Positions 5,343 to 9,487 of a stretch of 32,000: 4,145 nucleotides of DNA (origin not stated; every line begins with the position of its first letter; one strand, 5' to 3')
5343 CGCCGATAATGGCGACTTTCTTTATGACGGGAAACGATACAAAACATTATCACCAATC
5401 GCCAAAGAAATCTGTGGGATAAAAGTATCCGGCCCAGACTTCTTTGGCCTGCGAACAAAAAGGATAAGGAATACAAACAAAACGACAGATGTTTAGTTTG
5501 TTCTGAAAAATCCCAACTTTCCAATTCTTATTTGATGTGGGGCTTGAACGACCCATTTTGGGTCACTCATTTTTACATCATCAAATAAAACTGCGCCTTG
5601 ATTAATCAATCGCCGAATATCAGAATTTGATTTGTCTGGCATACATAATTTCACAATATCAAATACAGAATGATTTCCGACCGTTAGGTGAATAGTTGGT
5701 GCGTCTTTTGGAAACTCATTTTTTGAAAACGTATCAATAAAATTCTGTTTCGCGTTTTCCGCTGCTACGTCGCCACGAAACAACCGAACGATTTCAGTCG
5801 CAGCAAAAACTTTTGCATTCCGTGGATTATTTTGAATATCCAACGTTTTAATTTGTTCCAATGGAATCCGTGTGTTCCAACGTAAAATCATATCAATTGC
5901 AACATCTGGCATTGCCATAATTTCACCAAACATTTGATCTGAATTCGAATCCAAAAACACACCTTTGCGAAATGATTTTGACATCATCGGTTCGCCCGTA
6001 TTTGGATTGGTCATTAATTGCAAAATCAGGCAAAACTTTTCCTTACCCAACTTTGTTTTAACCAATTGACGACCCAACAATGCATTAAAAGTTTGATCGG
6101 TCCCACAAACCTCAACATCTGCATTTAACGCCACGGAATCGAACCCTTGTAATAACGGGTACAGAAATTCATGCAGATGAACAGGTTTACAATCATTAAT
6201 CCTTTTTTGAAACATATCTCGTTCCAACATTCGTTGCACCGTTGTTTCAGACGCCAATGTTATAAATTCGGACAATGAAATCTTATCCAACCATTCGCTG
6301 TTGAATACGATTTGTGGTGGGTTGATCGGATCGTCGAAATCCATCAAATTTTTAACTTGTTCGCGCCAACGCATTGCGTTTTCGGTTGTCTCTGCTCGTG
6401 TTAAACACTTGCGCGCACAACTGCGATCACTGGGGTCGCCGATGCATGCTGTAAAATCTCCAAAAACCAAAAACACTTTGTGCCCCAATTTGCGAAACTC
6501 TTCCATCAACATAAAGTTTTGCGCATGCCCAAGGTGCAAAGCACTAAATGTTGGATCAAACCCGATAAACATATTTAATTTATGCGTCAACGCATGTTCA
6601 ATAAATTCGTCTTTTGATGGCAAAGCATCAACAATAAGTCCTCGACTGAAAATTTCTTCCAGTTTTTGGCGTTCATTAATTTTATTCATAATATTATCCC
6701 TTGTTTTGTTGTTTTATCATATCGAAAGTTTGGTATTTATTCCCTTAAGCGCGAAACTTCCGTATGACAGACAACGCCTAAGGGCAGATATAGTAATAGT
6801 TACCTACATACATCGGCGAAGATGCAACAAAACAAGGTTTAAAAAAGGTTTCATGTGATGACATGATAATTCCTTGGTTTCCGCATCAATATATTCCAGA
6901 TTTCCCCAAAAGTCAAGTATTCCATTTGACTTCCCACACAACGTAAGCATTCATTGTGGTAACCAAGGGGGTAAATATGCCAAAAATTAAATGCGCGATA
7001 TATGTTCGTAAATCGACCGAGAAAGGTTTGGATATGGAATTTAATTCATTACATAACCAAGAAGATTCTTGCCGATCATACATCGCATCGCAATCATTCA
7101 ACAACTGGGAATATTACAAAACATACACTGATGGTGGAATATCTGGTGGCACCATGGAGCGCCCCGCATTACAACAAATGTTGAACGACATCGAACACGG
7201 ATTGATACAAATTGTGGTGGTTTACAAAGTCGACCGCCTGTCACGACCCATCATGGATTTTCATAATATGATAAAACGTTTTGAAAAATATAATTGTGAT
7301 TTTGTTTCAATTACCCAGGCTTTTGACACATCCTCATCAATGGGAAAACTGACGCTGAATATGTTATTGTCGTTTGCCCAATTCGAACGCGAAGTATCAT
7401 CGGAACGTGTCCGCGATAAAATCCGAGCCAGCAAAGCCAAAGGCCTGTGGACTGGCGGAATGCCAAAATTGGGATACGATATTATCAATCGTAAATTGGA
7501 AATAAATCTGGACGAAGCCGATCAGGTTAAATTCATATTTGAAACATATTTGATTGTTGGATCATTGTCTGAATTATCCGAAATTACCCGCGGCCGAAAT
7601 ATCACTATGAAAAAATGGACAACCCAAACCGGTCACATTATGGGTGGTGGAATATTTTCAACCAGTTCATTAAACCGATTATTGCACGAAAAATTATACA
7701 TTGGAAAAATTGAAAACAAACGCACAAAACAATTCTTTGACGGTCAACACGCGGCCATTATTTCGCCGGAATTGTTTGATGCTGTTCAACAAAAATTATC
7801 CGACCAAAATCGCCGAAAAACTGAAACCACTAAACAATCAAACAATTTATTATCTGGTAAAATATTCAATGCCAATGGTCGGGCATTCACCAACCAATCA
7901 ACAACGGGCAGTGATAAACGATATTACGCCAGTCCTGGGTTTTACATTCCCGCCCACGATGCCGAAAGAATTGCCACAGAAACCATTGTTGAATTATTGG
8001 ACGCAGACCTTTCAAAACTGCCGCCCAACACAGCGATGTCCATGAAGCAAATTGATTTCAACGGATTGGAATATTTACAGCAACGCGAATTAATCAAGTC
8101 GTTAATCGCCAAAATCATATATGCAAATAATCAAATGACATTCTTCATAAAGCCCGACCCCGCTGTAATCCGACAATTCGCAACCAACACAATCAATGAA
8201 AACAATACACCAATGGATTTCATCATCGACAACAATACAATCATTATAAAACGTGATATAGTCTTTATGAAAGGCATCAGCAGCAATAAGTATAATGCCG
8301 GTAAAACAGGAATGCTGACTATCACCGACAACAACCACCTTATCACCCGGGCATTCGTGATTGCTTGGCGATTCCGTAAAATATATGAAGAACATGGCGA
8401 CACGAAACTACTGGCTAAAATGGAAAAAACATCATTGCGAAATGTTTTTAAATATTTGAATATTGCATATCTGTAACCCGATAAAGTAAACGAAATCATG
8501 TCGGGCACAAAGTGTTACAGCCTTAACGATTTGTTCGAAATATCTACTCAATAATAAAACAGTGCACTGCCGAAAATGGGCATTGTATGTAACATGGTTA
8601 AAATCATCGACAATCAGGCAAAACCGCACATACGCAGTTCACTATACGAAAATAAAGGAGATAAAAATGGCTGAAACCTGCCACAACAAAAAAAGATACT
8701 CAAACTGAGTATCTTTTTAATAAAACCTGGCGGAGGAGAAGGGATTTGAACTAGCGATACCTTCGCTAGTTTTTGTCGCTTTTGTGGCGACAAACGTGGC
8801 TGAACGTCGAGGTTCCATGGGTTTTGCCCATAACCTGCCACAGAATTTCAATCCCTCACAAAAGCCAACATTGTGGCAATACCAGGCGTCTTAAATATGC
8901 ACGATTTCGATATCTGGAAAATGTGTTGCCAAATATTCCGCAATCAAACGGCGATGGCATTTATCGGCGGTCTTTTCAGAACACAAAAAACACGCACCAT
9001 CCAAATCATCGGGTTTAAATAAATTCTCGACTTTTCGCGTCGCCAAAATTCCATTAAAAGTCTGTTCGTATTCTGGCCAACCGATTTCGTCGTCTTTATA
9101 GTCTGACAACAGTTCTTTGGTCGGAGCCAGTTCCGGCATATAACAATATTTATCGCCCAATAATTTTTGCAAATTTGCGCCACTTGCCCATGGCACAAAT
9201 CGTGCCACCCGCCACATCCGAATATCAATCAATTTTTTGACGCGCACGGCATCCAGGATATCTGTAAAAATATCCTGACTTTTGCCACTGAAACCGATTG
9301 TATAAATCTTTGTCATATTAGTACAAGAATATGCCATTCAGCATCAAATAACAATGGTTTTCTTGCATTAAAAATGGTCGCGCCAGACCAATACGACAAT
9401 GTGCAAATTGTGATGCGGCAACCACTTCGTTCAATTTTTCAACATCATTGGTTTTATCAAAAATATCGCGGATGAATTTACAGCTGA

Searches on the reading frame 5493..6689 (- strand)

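Call 13: search_protein_families(library=pfam, proteins=[window:5493-6689:-])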
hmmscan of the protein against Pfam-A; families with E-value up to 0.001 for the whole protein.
window:5493-6689:- (398 aa): 1 family
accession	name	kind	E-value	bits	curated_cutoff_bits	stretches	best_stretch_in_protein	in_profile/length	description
PF00579.31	tRNA-synt_1b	-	3.1e-56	191.3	21.1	1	36-321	4-291/292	tRNA synthetases class I (W and Y)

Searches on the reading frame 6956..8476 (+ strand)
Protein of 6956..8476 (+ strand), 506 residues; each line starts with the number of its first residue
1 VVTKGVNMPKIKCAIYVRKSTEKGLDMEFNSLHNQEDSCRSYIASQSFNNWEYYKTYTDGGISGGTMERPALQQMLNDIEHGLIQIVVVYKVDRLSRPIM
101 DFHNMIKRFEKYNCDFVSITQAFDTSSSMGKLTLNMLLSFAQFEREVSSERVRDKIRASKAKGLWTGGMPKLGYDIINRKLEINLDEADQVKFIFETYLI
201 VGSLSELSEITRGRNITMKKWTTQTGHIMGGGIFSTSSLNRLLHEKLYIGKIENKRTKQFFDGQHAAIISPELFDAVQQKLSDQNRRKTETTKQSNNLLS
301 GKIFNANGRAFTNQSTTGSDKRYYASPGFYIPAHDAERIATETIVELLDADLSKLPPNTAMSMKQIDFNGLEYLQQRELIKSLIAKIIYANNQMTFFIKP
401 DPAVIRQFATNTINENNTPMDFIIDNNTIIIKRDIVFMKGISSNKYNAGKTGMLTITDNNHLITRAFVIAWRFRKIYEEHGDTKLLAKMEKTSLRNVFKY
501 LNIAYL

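Call 13: search_protein_families(library=pfam, proteins=[window:6956-8476:+])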
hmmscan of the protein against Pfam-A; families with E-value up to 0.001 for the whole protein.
window:6956-8476:+ (506 aa): 2 families
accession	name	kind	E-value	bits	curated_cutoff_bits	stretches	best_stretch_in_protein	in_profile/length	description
PF00239.26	Resolvase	-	4.7e-38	131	23.3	1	14-164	2-144/145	Resolvase, N terminal domain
PF07508.19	Recombinase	-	4.8e-11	43.3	21.1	1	186-283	2-101/102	Recombinase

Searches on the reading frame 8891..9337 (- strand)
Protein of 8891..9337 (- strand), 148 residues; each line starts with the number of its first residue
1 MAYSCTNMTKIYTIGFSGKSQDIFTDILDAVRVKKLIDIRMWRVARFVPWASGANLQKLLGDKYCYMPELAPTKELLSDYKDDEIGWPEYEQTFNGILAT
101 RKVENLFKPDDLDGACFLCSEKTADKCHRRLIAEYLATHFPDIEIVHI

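Call 77: search_protein_families(library=pfam, proteins=[window:8891-9337:-], max_evalue=0.01)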
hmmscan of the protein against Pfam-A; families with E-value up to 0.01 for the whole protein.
window:8891-9337:- (148 aa): 3 families
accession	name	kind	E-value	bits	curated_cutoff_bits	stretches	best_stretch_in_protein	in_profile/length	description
PF04343.18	DUF488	-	4.2e-17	63.3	22.2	1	24-136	5-121/121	Domain of unknown function DUF488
PF22751.1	DUF488-N3a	-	5.5e-11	43.3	27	1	65-138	37-116/118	Active DUF488-N3 subclade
PF22752.1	DUF488-N3i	-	0.0018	19.3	27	1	50-108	25-83/131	Inactive DUF488-N3 subclade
